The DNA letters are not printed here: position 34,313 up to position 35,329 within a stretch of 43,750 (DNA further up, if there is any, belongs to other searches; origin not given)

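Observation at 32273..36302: The 4-kb island between the lysis terminator and attP looks like a self-contained, tightly regulated anti-defence or moron locus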

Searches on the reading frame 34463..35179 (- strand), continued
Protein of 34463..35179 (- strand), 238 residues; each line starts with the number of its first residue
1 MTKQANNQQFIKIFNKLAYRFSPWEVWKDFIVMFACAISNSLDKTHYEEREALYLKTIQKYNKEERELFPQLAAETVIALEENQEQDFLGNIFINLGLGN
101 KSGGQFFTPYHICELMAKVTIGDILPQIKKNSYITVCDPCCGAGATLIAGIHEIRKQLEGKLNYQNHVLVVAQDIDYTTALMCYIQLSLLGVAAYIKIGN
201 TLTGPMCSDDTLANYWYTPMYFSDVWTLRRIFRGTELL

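Call 57: predict_structure(alignment_id=A4)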
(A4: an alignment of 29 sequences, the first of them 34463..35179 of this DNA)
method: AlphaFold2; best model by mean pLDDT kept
length: 238 residues; sequences in the alignment: 29
mean_pLDDT: 76.2   pTM: 0.72
mean pLDDT of the five models: 76.2, 69.9, 61.0, 59.1, 56.7
residues with pLDDT >= 90: 33; 70-90: 144; 50-70: 35; < 50: 26
segments of 3 or more residues with pLDDT < 50: 1-4, 102-104, 220-238
pLDDT, mean of each block of 10 residues (from residue 1): 65 91 88 83 77 91 94 85 75 78 57 82 88 77 76 88 84 74 80 75 64 65 45 41
secondary structure, 60 per line:
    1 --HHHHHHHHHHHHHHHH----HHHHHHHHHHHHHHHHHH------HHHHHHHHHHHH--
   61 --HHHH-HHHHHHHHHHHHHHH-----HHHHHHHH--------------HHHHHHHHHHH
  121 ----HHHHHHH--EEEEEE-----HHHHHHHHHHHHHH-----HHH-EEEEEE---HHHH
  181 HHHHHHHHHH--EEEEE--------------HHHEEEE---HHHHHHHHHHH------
elements in order: H3-18 H23-40 H47-58 H63-66 H68-82 H88-95 H110-120 H125-131 E134-139 H145-158 E168-173 H177-190 E193-197 E215-218 H222-232
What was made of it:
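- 34463..35179 (-): Truncated, catalytically degenerate HsdM-like protein (238 aa). AF2 shows a helical N-domain plus 4 strands (call 57).
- On HsdM / N6_Mtase (active type I methyltransferase): AF2 shows 4 strands (call 57).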

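Call 63: fold_search(model_id=the predicted structure, library=pdb)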
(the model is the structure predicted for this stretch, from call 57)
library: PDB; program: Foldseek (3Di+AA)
matches with E <= 10: 190; with E <= 0.001: 0
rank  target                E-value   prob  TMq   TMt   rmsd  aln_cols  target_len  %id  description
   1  2f8l                  6.2e-03  1.00  0.42  0.32  11.0       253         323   13  Crystal structure of a putative class i s-adenosylmethionine-dependent methyltransferase (lmo1582) from listeria monocyt (released 2006-01-17)
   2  7vs4_A                8.0e-03  0.99  0.37  0.20  12.9       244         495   20  Crystal structure of PacII_M1M2S-DNA(m6A)-SAH complex (released 2022-11-30)
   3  3khk_A                5.4e-02  0.99  0.51  0.28   9.1       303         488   14  Crystal structure of type-I restriction-modification system methylation subunit (MM_0429) from Methanosarchina mazei. (released 2010-01-19)
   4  5y4r_B                8.3e-01  0.41  0.26  0.23  12.2       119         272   18  Structure of a methyltransferase complex (released 2017-11-29)
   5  5y4s_A                1.1e+00  0.18  0.21  0.19  15.2       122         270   15  Structure of a methyltransferase complex (released 2017-11-29)
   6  5y4r_A                1.1e+00  0.23  0.23  0.21  12.8       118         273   17  Structure of a methyltransferase complex (released 2017-11-29)
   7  3lcv                  1.1e+00  0.18  0.22  0.21  15.9       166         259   16  Crystal Structure of Antibiotic related Methyltransferase (released 2010-06-02)
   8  5w7m                  1.2e+00  0.35  0.20  0.18   5.1        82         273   12  Crystal structure of RoqN (released 2018-06-27)
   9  5bu6_A                1.2e+00  0.11  0.14  0.13  15.1       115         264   13  Structure of BpsB deaceylase domain from Bordetella bronchiseptica (released 2015-07-29)
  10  1usw_A                1.2e+00  0.21  0.23  0.22   6.7       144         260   11  Crystal Structure of Ferulic Acid Esterase from Aspergillus niger (released 2004-04-23)
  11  5n9x_B                1.3e+00  0.20  0.20  0.11   7.8       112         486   15  Structure of adenylation domain THR1 involved in the biosynthesis of 4-chlorothreonine in Streptomyces SP.OH-5093, lig (released 2017-07-26)
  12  7uci_A                1.4e+00  0.25  0.31  0.12  17.3       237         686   12  SxtA Methyltransferase and decarboxylase didomain in complex with Mn2+ and SAH (released 2022-06-01)
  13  7uci_B                1.4e+00  0.23  0.32  0.12  16.9       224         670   15  SxtA Methyltransferase and decarboxylase didomain in complex with Mn2+ and SAH (released 2022-06-01)
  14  5xly_A                1.5e+00  0.18  0.24  0.22  16.4       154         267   14  Crystal structure of CheR1 in complex with c-di-GMP-bound MapZ (released 2017-08-23)
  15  4kdr                  1.6e+00  0.33  0.22  0.25   7.4       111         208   13  Crystal Structure of UBIG/SAH complex (released 2014-04-30)
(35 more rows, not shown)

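Call 94: find_encoding_contigs(protein=P0014, flank=7000, max_places=1)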
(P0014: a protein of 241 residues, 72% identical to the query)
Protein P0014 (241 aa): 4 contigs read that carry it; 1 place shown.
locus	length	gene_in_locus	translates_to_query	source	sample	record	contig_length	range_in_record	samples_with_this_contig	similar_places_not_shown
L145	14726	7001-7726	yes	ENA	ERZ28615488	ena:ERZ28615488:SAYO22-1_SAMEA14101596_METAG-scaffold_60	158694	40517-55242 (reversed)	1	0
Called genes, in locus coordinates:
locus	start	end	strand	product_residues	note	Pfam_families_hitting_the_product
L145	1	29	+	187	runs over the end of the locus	PF10076:Phage_Mu_Gp48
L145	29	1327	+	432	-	PF19789:DUF6273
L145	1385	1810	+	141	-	-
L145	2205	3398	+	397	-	PF00078:RVT_1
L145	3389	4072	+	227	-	PF02839:CBM_5_12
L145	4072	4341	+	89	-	-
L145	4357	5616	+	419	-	PF01510:Amidase_2, PF08230:CW_7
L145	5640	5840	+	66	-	PF16945:Phage_r1t_holin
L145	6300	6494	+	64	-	-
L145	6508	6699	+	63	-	-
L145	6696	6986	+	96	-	-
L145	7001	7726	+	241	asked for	PF02384:N6_Mtase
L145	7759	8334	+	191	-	PF19789:DUF6273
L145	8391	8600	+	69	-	PF01381:HTH_3, PF13443:HTH_26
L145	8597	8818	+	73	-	-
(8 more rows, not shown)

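Call 95: find_encoding_contigs(protein=P0115, flank=7000, max_places=1)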
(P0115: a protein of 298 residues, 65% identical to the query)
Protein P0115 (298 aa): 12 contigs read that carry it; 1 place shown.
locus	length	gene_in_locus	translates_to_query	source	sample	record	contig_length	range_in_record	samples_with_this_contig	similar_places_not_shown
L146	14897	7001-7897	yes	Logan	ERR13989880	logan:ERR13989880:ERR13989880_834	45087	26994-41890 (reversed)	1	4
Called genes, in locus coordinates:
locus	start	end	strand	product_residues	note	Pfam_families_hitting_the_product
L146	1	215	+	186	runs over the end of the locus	PF07486:Hydrolase_2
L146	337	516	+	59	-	-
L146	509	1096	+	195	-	-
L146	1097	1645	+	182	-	-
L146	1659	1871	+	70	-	-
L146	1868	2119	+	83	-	-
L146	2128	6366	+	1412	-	PF19263:DUF5906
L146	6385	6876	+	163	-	PF24083:Phage_ssDNA_bind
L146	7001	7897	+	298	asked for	PF02384:N6_Mtase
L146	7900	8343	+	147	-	-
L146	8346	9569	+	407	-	PF00271:Helicase_C (faint)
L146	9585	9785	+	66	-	-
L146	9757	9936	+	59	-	PF21847:DUF6906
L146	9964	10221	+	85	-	-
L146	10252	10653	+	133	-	-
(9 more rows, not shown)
